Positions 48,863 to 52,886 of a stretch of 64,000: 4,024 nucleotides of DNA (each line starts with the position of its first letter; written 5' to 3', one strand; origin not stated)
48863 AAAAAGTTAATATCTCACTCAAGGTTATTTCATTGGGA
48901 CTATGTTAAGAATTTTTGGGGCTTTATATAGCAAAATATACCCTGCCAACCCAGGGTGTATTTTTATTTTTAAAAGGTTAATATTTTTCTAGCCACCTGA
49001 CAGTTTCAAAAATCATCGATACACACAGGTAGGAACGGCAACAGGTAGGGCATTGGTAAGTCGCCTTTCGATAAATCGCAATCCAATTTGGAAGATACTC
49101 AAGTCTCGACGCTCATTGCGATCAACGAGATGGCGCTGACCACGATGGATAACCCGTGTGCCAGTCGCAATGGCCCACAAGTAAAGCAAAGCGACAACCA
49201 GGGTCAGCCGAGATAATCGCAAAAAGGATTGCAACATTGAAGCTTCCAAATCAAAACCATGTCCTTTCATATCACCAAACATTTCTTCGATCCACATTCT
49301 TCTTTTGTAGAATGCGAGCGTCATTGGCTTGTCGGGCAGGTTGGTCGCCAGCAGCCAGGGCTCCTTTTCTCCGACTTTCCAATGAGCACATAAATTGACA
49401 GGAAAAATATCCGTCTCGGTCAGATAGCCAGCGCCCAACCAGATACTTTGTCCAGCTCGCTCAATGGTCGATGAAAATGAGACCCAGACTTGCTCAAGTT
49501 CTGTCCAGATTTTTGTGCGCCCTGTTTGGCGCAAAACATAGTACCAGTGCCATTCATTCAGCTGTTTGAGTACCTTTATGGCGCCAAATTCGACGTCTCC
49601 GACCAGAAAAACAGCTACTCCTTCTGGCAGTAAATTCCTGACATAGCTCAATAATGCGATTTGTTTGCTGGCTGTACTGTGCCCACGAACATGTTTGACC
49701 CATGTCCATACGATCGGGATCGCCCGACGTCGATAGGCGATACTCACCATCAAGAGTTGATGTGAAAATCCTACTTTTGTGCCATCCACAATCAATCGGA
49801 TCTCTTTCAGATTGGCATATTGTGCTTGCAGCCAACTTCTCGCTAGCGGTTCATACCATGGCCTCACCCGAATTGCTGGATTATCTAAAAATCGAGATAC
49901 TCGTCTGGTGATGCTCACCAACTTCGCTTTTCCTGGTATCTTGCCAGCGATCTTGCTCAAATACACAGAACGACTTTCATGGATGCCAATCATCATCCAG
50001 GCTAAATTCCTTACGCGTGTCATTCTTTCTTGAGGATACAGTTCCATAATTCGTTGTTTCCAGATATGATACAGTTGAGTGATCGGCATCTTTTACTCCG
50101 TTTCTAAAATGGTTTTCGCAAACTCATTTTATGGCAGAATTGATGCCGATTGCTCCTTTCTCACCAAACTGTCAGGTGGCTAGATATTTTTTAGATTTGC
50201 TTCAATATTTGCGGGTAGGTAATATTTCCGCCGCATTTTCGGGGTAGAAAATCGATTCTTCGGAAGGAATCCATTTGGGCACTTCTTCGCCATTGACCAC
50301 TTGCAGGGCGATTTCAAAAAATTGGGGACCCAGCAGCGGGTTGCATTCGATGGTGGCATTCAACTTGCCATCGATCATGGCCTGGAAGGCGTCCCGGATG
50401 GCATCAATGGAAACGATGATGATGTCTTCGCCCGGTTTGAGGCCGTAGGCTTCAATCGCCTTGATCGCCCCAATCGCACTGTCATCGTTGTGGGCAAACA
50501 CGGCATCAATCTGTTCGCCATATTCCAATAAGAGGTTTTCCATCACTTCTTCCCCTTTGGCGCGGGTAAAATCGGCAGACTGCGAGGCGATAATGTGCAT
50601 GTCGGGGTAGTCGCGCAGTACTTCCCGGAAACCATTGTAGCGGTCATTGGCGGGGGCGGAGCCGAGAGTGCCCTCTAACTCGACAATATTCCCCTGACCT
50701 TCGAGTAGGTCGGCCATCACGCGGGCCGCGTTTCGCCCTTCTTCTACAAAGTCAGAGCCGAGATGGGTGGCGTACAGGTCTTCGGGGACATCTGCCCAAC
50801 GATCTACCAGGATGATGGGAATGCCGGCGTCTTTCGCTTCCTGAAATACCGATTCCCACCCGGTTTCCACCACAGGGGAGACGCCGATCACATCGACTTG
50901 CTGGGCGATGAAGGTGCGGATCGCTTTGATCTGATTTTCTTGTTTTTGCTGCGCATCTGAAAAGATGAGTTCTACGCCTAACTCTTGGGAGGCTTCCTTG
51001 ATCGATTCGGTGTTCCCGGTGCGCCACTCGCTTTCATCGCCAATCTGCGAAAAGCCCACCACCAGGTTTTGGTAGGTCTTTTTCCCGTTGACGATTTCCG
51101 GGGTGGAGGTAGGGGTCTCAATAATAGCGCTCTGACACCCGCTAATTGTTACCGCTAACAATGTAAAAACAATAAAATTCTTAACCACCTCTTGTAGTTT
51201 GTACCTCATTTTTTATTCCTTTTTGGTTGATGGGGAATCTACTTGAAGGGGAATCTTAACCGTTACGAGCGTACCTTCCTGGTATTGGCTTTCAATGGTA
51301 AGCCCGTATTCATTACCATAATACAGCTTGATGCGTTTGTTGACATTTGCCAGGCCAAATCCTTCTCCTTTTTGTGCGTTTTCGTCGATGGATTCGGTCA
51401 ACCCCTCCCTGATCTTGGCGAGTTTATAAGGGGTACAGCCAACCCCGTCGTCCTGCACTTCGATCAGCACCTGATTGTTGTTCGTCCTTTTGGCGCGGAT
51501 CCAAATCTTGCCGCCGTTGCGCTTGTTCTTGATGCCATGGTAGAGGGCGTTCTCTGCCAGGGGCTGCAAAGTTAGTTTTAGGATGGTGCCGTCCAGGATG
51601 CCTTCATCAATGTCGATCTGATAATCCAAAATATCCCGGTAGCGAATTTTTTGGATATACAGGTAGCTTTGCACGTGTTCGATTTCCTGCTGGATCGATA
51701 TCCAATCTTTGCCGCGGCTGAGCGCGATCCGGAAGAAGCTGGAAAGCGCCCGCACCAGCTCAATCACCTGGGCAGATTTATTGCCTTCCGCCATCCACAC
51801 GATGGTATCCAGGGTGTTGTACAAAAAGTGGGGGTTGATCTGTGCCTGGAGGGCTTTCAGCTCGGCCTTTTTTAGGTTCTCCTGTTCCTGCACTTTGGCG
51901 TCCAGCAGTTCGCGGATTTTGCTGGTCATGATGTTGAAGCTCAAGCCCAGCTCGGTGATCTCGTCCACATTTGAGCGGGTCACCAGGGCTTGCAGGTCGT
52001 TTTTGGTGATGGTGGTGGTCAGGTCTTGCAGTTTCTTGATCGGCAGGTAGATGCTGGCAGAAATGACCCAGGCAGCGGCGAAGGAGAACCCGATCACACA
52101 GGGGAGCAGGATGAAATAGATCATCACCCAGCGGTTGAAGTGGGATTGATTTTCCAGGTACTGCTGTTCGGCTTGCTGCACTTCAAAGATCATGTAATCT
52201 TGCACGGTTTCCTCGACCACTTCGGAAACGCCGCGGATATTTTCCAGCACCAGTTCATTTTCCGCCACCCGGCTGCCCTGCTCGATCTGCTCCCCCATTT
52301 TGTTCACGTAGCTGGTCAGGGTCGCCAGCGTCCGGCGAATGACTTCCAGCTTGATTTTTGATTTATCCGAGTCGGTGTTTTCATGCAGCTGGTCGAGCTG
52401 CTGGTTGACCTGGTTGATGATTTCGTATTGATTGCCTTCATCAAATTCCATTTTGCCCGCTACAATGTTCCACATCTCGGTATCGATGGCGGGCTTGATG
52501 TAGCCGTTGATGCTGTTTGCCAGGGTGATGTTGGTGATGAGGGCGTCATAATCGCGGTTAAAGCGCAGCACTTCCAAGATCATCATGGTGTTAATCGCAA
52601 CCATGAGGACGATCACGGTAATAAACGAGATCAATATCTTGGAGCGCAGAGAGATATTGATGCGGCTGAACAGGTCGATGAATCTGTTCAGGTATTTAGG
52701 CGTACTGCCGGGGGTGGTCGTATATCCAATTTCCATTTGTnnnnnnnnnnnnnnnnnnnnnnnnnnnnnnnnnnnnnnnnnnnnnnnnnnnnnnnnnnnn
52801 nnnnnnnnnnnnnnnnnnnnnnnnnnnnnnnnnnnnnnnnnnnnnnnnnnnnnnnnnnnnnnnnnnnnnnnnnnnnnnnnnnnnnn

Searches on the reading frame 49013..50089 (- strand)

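Call 24: search_protein_families(library=pfam, proteins=[window:49013-50089:-], max_evalue=0.00001)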
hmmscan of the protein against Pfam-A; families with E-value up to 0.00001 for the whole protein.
window:49013-50089:- (358 aa): 1 family
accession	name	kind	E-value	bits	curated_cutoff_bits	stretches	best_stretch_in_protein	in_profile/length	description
PF01609.27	DDE_Tnp_1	-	2.6e-06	27.8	23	1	152-305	71-200/200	Transposase DDE domain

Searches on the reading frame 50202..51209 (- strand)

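Call 24: search_protein_families(library=pfam, proteins=[window:50202-51209:-], max_evalue=0.00001)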
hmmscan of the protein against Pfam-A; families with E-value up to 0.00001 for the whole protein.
window:50202-51209:- (335 aa): 3 families
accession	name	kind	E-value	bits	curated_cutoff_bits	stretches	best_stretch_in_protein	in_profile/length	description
PF13407.12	Peripla_BP_4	-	3.8e-53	181.1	35.1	1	52-309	2-258/258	Periplasmic binding protein domain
PF00532.27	Peripla_BP_1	-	1.4e-15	57.9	22.2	1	67-312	20-269/281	Periplasmic binding proteins and sugar binding domain of LacI family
PF13377.12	Peripla_BP_3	-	1.3e-07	32.2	26.5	1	185-269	24-111/167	Periplasmic binding protein-like domain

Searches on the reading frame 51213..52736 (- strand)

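Call 24: search_protein_families(library=pfam, proteins=[window:51213-52736:-], max_evalue=0.00001)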
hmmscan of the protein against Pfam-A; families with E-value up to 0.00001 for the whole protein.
window:51213-52736:- (507 aa): 3 families
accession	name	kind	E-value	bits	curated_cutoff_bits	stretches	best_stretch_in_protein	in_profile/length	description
PF06580.19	His_kinase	-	3.4e-28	98.1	25.2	1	291-368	1-79/81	Histidine kinase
PF02518.31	HATPase_c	-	9.8e-17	61.8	26.4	1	389-498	5-110/111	Histidine kinase-, DNA gyrase B-, and HSP90-like ATPase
PF00672.30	HAMP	-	7.1e-06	26.7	25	0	232-276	9-53/53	HAMP domain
